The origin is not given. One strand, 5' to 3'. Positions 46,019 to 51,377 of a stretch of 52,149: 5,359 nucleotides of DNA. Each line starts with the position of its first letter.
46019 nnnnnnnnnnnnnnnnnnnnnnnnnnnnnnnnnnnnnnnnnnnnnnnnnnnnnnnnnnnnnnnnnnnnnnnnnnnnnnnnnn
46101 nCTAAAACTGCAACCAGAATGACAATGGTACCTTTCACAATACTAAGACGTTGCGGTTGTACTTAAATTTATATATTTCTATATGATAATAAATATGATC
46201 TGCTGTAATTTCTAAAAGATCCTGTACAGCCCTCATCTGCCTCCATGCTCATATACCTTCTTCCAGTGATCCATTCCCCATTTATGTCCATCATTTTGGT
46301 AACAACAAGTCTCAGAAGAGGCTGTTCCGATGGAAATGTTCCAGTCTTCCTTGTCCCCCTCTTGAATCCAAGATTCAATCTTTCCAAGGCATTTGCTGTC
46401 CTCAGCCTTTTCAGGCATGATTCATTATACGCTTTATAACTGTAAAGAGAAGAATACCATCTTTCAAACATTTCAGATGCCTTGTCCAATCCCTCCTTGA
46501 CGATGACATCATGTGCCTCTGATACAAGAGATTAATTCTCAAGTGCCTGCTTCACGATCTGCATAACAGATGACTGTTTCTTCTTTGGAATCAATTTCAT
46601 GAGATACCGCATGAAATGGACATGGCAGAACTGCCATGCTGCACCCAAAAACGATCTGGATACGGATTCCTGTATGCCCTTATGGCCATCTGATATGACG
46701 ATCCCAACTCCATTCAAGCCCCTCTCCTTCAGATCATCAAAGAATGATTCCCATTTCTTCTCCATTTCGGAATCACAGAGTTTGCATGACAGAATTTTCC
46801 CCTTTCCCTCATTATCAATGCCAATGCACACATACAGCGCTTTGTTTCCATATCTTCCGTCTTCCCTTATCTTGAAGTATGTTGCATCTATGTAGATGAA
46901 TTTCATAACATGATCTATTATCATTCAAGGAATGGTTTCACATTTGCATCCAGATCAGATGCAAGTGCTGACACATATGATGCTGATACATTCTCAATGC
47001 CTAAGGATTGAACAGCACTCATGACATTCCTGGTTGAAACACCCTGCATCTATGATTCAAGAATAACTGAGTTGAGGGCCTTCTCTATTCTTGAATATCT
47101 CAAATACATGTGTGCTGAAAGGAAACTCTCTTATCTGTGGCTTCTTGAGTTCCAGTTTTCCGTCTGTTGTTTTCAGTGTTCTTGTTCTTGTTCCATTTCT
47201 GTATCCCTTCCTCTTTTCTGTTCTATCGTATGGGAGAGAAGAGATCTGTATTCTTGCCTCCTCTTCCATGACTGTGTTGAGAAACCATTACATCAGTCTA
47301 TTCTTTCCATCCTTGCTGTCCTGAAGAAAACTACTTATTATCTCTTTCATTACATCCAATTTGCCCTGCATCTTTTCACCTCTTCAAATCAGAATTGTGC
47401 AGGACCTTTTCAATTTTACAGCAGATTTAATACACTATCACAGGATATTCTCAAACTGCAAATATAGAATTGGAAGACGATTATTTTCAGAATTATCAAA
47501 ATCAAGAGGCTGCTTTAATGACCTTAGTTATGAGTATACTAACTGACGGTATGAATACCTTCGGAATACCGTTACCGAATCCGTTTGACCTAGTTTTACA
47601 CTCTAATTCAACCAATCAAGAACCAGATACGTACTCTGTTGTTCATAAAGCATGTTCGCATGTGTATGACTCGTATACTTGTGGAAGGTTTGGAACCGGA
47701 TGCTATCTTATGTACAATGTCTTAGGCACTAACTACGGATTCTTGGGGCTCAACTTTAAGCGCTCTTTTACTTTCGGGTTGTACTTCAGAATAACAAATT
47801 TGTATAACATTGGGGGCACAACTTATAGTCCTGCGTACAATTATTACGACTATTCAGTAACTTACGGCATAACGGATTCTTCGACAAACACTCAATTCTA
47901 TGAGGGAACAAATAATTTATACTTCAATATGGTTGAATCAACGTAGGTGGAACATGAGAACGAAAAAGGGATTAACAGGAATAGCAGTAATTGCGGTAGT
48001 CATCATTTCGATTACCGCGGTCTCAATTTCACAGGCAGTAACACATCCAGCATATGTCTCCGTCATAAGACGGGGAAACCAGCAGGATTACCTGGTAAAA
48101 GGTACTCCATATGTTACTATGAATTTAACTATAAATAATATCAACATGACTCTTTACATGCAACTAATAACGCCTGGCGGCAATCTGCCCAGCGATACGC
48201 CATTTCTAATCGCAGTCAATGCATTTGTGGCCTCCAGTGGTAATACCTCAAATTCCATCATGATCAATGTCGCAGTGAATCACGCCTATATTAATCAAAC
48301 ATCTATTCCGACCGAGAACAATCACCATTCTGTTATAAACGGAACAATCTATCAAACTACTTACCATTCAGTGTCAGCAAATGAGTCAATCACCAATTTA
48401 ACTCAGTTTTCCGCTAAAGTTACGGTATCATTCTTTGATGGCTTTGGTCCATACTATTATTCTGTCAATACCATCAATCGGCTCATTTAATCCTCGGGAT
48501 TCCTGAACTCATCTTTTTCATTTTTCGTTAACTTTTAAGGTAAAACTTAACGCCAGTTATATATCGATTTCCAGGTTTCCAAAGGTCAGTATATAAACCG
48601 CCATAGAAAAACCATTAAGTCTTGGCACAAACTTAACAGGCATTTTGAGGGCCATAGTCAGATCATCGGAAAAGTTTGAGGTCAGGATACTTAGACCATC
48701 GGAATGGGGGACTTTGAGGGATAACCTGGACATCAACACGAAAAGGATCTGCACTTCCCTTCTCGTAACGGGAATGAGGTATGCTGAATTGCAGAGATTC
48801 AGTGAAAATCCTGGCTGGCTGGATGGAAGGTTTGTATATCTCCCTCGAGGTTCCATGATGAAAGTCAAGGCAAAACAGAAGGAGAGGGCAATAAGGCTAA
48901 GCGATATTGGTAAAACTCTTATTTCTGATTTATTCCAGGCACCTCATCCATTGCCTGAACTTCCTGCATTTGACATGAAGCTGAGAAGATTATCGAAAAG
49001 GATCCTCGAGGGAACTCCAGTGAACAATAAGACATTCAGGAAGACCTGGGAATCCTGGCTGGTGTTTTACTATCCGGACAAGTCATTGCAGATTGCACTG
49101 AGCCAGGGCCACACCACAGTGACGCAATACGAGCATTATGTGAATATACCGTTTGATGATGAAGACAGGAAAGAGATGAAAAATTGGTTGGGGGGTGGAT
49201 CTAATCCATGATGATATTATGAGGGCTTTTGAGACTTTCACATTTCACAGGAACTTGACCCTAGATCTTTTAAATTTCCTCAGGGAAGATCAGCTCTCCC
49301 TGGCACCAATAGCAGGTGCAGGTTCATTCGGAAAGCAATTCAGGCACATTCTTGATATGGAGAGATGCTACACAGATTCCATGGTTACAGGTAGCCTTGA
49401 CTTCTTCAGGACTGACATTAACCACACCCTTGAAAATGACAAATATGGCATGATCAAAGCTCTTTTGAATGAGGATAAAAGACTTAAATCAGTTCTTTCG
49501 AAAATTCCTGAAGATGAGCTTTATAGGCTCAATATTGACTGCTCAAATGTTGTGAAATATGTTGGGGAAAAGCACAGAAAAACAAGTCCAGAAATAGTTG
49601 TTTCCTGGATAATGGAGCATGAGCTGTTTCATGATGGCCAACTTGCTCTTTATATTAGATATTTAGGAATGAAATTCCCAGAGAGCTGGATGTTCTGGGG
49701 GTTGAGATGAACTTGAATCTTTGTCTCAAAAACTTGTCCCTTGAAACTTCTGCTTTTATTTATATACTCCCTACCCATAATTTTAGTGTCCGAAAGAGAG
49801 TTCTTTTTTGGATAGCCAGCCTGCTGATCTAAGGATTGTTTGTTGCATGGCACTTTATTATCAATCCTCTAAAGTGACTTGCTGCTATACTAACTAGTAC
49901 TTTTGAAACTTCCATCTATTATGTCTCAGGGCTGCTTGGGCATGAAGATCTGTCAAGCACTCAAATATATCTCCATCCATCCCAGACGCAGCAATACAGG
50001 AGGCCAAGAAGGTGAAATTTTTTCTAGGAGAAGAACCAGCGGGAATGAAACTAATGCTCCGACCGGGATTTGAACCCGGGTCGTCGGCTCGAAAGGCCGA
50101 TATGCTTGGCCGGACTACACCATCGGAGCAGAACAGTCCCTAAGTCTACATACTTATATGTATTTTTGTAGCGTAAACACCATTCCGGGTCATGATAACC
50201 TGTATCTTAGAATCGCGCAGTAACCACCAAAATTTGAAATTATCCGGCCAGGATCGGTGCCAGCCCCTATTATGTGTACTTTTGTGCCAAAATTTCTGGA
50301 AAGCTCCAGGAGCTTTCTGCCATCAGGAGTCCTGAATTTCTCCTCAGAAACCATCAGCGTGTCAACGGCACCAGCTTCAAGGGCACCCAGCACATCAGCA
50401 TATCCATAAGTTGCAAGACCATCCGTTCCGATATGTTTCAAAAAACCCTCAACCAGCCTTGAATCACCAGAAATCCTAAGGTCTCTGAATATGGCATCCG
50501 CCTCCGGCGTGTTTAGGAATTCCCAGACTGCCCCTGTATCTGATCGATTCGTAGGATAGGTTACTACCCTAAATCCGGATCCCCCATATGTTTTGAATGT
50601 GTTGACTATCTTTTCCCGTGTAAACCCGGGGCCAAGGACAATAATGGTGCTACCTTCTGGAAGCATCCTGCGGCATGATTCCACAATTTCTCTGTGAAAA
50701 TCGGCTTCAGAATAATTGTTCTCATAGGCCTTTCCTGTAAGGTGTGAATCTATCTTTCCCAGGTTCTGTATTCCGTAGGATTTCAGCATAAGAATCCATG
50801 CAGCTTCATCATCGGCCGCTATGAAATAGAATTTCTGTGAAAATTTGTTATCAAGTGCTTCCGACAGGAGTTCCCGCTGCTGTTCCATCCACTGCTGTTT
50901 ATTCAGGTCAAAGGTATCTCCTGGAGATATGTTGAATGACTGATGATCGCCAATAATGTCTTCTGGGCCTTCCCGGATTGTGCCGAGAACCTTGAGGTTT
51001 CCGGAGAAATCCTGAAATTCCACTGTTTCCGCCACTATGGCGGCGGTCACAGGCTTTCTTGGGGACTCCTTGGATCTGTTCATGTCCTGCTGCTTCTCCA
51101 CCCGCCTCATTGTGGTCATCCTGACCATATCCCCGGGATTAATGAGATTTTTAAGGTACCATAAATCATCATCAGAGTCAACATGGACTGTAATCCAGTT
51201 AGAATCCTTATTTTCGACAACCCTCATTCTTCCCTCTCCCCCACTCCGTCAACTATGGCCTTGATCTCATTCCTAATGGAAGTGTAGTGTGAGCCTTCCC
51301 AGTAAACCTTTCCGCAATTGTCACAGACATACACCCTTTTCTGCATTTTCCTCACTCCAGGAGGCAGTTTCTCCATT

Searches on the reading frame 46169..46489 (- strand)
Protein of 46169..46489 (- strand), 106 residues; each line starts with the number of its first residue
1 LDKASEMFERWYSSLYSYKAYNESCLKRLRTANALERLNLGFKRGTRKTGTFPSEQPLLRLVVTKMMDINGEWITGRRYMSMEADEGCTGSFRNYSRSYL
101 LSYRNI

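Call 81: search_protein_families(library=pfam, proteins=[window:46169-46489:-], max_evalue=0.00001)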
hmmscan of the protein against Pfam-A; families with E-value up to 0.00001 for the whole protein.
window:46169-46489:- (106 aa): 1 family
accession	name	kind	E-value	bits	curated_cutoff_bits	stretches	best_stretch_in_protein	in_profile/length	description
PF00872.24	Transposase_mut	-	3.1e-10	40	21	1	3-75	306-378/379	Transposase, Mutator family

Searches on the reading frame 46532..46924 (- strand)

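Call 81: search_protein_families(library=pfam, proteins=[window:46532-46924:-], max_evalue=0.00001)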
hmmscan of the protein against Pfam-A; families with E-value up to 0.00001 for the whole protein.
window:46532-46924:- (130 aa): 2 families
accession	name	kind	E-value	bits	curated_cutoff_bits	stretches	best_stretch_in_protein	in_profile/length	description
PF00872.24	Transposase_mut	-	1.1e-38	133.6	21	1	4-126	157-279/379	Transposase, Mutator family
PF10551.15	MULE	-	6.3e-11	43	27.6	1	10-106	2-98/99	MULE transposase domain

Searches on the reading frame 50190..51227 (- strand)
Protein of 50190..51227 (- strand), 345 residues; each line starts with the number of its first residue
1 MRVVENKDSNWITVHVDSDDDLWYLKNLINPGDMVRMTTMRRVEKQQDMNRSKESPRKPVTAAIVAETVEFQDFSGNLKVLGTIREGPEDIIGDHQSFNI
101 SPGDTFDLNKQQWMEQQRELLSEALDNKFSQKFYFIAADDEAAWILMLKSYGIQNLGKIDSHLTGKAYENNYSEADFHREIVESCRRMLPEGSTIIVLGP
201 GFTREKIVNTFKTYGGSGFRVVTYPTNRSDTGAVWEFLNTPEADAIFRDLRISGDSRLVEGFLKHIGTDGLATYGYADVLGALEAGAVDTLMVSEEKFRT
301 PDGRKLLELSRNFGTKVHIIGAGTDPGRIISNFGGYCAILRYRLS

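Call 81: search_protein_families(library=pfam, proteins=[window:50190-51227:-], max_evalue=0.00001)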
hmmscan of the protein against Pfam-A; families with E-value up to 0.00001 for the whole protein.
window:50190-51227:- (345 aa): 2 families
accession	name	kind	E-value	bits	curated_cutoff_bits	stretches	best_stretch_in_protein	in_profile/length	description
PF03463.20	eRF1_1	-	1.6e-24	86.7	23.8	1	5-125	9-123/123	eRF1 domain 1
PF03465.20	eRF1_3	-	2.5e-19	70.2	25.8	1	254-344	3-106/106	eRF1 domain 3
